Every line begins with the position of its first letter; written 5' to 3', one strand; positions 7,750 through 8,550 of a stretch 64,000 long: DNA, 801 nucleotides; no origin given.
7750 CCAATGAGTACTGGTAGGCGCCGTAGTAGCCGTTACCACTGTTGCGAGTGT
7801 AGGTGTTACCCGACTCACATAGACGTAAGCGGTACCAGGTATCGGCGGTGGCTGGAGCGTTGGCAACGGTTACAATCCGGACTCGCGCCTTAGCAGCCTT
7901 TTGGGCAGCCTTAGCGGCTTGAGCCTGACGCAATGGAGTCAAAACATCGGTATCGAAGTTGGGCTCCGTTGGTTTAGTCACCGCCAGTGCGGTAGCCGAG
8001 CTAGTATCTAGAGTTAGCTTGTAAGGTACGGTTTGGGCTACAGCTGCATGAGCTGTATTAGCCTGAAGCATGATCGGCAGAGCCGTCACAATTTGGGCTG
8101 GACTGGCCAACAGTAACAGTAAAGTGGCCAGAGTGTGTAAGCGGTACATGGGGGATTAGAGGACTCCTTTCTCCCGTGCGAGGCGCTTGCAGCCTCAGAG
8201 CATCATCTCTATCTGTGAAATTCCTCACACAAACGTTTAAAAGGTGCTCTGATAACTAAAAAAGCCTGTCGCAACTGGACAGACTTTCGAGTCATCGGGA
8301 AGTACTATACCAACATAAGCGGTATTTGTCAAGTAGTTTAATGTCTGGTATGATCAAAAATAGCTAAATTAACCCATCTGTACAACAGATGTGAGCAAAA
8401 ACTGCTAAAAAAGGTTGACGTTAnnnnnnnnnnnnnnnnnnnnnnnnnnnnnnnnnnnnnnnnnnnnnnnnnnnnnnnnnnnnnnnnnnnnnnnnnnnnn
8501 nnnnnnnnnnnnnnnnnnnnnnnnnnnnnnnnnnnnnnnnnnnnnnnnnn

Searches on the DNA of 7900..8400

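Call 89: search_rna_families(source=window, start=7900, end=8400, threshold=evalue, max_evalue=1)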
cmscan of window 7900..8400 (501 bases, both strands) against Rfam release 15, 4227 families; matches with E-value up to 1: 0.
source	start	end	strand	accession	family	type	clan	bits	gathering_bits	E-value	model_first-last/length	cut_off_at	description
